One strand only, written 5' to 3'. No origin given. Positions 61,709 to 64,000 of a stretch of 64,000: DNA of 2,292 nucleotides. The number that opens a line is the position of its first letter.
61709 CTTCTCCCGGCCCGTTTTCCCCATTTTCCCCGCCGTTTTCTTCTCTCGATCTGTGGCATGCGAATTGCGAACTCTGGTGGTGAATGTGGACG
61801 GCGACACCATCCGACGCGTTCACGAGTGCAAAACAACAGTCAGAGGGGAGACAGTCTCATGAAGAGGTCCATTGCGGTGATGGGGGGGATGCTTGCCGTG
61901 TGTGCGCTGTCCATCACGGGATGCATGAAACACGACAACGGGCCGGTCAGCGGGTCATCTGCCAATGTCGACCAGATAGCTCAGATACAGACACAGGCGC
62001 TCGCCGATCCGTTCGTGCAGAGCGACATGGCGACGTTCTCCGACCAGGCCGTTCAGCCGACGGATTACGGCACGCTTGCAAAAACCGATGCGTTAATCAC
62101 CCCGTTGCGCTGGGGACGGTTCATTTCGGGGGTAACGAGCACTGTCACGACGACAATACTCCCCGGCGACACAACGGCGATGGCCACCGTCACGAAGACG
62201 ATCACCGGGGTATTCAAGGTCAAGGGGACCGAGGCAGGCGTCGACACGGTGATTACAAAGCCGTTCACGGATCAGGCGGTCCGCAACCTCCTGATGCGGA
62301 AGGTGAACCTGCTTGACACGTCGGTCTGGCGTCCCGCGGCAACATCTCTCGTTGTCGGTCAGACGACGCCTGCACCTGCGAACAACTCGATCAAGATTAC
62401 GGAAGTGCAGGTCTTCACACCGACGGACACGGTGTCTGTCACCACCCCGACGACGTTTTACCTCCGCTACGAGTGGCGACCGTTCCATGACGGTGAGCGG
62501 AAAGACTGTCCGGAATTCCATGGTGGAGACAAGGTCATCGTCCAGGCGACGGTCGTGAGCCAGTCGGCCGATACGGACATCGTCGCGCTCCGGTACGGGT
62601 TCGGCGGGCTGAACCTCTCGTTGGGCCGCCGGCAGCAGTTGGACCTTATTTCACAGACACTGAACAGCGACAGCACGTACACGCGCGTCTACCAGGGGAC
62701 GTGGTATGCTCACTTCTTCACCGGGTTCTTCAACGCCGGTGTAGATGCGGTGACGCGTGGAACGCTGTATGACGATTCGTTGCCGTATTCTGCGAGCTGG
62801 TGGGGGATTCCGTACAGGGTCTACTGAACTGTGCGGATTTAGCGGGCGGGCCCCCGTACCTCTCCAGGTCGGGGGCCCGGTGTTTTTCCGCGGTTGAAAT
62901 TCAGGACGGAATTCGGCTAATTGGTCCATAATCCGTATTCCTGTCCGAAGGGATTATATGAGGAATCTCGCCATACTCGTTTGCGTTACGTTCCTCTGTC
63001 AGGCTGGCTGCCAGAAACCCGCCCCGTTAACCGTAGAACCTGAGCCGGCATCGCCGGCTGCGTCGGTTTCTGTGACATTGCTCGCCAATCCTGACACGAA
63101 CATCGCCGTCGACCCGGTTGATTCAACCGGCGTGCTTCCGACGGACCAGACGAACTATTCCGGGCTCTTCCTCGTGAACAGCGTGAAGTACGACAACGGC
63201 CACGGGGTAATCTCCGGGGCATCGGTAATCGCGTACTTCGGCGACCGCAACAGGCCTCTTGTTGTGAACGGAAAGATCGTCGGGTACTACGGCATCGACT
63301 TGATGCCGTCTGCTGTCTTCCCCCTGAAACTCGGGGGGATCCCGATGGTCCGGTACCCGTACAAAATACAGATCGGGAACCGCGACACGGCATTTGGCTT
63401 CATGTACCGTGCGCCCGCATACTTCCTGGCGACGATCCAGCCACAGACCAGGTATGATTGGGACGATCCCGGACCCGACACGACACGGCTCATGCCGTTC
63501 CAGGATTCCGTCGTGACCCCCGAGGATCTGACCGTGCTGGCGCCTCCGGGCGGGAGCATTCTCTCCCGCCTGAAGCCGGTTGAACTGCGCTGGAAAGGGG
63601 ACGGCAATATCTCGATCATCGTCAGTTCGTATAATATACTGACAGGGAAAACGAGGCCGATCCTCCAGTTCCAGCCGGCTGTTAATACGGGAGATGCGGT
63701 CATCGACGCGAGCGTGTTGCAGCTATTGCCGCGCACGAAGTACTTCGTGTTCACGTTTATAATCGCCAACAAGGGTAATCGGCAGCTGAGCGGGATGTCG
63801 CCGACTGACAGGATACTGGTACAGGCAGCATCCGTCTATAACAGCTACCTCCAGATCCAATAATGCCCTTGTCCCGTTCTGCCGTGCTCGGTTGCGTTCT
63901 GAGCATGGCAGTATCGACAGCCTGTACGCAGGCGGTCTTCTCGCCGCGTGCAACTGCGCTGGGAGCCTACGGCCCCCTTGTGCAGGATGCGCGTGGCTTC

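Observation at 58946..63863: Membrane CHASE2-sigma54 activator immediately upstream of a near-consensus sigma54 promoter, tandem UAS-like repeats and a three-lipoprotein operon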

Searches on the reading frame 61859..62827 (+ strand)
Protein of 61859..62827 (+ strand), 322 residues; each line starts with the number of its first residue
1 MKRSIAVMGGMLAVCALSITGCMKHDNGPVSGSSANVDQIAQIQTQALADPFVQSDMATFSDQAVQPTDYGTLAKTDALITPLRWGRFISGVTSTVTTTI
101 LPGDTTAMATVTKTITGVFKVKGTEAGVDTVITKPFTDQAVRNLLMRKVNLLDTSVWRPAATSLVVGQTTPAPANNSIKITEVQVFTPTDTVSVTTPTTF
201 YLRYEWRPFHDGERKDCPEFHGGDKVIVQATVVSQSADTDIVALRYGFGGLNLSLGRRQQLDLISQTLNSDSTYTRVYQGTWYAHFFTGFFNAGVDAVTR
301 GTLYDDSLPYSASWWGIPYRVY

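Call 4: search_protein_families(library=pfam, proteins=[window:61859-62827:+], max_evalue=0.01)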
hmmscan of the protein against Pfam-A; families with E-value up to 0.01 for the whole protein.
window:61859-62827:+ (322 aa): 0 families

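Call 45: search_solved_structures(query=A3, max_evalue=1)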
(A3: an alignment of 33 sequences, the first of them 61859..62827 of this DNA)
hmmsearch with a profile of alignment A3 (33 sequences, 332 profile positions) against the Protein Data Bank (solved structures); distinct sequences matched with E-value up to 1: 0.

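Call 52: find_homologous_proteins(query=window:61859-62827:+, max_evalue=0.00001)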
Query window:61859-62827:+ (322 aa): 191 proteins with E <= 0.00001 among 2343 candidates; the best 120 are listed.
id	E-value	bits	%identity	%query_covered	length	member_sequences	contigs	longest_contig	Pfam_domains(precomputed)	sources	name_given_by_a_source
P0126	2.6e-193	659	89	100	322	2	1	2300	-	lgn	-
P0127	1.4e-192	657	89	100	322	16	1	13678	-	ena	-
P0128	3.1e-169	580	80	100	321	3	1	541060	-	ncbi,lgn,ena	-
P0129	1.1e-167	575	78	100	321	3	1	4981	-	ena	-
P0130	9.8e-165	566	77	100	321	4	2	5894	-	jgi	jgi:hypothetical protein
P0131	1.4e-164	565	78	100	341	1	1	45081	-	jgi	jgi:hypothetical protein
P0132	3.5e-161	554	75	100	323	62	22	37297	-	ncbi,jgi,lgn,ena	jgi:hypothetical protein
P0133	4.3e-161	554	75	100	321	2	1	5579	-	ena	-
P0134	1.7e-158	545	75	100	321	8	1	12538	-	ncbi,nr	ncbi:MAG TPA: hypothetical protein VML00_09055 [Bacteroidota bacterium]|nr:hypothetical protein [Bac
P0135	3.0e-158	544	73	100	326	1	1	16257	-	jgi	jgi:hypothetical protein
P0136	3.1e-157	541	74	100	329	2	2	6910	-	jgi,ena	-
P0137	1.2e-156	539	74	100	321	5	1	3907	-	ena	-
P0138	4.1e-156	537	73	100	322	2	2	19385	-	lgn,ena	-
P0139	3.8e-155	534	72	100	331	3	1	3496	-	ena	-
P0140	2.8e-153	528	72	100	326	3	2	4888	-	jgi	jgi:hypothetical protein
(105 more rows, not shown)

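Call 60: predict_structure(alignment_id=A7)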
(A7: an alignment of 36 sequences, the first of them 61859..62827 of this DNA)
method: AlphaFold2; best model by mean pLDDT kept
length: 322 residues; sequences in the alignment: 36
mean_pLDDT: 80.4   pTM: 0.76
mean pLDDT of the five models: 80.4, 79.9, 79.6, 77.8, 77.5
residues with pLDDT >= 90: 129; 70-90: 122; 50-70: 41; < 50: 30
segments of 3 or more residues with pLDDT < 50: 1-3, 20-33, 71-80
pLDDT, mean of each block of 10 residues (from residue 1): 50 53 38 63 91 85 77 42 80 93 88 95 76 92 90 77 93 88 90 91 81 78 91 87 76 66 94 94 86 90 84 92 84
secondary structure, 60 per line:
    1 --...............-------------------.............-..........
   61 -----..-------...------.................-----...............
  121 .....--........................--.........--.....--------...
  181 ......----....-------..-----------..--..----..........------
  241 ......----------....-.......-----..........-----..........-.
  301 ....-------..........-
elements in order: H3-17 H37-49 H51-60 E84-100 E106-125 E128-151 E154-162 E165-169 E178-186 E191-194 E225-234 E241-246 E257-260 E262-268 E274-283 E289-298 H300-304 E312-321

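Call 64: fold_search(model_id=the predicted structure, library=pdb)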
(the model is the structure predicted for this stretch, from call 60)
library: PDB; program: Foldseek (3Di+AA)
matches with E <= 10: 1389; with E <= 0.001: 0
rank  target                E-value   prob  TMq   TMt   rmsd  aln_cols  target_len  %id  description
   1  7rno_MODEL_1_C        3.3e-02  0.23  0.17  0.15  24.0       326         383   12  Model of the Ac-6-FP/hpMR1/bB2m/TAPBPR complex from integrated docking, NMR and restrained MD (released 2022-05-11)
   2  7tug_D                4.9e-02  0.54  0.19  0.19  14.9       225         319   11  Crystal structure of Tapasin in complex with PaSta2-Fab (released 2022-09-07)
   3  8wa2_D                5.7e-02  0.13  0.16  0.04  30.7       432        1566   12  cryo-EM structure of native mastigonemes isolated from Chlamydomonas reinhardtii at 3.0 angstrom resolution (released 2024-04-10)
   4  3f8u_B                7.3e-02  0.38  0.20  0.18  13.9       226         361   10  Tapasin/ERp57 heterodimer (released 2009-01-13)
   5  5fhc_A                7.3e-02  0.12  0.14  0.18  23.0       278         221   10  Crystal Structure of Protective Human Antibodies 100 and 114 in Complex with Ebola Virus Fusion Glycoprotein (GP) (released 2016-03-16)
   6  9ink_A                8.1e-02  0.38  0.15  0.19  10.5       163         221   13  Crystal structure of beta-carotene-binding protein (BBP) from Schistocerca gregaria complexed with beta-carotene (released 2024-09-18)
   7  7jwq_C                1.0e-01  0.23  0.17  0.24  19.4       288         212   10  Fab CJ11 in complex IL-1beta peptide liberated by Caspase cleavage (released 2021-03-24)
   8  6eg0_B                1.1e-01  0.13  0.16  0.17  35.3       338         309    7  Crystal structure of Dpr4 Ig1-Ig2 in complex with DIP-Eta Ig1-Ig3 (released 2018-11-28)
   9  1std                  1.1e-01  0.63  0.17  0.30  14.4       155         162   10  CRYSTAL STRUCTURE OF SCYTALONE DEHYDRATASE: A DISEASE DETERMINANT OF THE RICE PATHOGEN, MAGNAPORTHE GRISEA (released 1995-08-19)
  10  5opi_C                1.2e-01  0.14  0.15  0.15  23.9       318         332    9  Crystal structure of the TAPBPR-MHC I peptide editing complex (released 2017-10-18)
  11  2c9a_A                1.3e-01  0.16  0.18  0.21  23.9       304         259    9  Crystal structure of the MAM-Ig module of receptor protein tyrosine phosphatase mu (released 2006-01-19)
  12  2obd_A                1.3e-01  0.14  0.20  0.15  31.0       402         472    8  Crystal Structure of Cholesteryl Ester Transfer Protein (released 2007-01-23)
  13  4ql0                  1.5e-01  0.13  0.18  0.13  21.0       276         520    9  Crystal Structure Analysis of the Membrane Transporter FhaC (double mutant V169T, I176N) (released 2015-06-17)
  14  4be6_A                1.5e-01  0.33  0.24  0.30  17.8       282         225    9  V. cholera biofilm scaffolding protein RbmA (released 2013-12-18)
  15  1hh4_E                1.6e-01  0.80  0.25  0.40   8.0       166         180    7  Rac1-RhoGDI complex involved in NADPH oxidase activation (released 2001-08-28)
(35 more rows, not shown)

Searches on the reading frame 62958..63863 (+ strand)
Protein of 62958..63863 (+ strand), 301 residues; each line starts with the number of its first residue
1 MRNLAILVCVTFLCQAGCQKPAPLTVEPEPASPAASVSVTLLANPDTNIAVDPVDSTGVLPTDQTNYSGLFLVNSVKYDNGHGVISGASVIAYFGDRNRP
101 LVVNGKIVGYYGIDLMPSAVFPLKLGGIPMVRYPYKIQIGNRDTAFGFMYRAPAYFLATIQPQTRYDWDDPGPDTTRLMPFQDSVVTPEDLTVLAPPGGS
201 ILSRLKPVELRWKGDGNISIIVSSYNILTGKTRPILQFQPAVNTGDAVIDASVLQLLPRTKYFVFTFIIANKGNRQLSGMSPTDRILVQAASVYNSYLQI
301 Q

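Call 4: search_protein_families(library=pfam, proteins=[window:62958-63863:+], max_evalue=0.01)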
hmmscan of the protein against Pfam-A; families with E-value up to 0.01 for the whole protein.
window:62958-63863:+ (301 aa): 0 families

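Call 46: search_solved_structures(query=A4, max_evalue=1)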
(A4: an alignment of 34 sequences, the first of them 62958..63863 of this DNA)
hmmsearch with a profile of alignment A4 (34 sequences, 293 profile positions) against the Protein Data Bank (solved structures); distinct sequences matched with E-value up to 1: 13.
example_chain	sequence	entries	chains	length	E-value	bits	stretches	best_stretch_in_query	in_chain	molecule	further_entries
3q9n_C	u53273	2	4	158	0.24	13.5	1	34-84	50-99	consensus ankyrin repeat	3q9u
28qm_B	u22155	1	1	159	0.25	13.4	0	48-84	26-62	DARPin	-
5le9_A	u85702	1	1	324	0.25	13.4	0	48-84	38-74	DD_Off7_09_3G124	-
28qn_A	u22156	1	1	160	0.26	13.4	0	48-84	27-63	DARPin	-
1svx_A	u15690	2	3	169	0.27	13.3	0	48-84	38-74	Ankyrin Repeat Protein off7 | Designed AR protein off7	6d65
5lel_A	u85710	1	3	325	0.28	13.3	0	48-84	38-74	DD_Off7_10_3G124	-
5h76_A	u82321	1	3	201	0.34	13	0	48-84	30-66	DARPin,Immunoglobulin G-binding protein A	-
5lem_A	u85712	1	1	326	0.37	12.9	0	48-84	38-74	DD_Off7_11_3G124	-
5lea_A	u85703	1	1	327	0.38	12.8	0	48-84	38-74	DD_Off7_12_3G124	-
7b4w_A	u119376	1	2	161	0.57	12.3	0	44-84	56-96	Broadly neutralizing DARPin bnD.3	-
7qnl_AAA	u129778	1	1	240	0.68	12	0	48-84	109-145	DARPIN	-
4ydw_A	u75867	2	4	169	0.89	11.6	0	48-84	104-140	DARPIN 44C12V5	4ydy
3g5w_A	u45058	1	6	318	0.95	11.5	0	116-170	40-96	Multicopper oxidase type 1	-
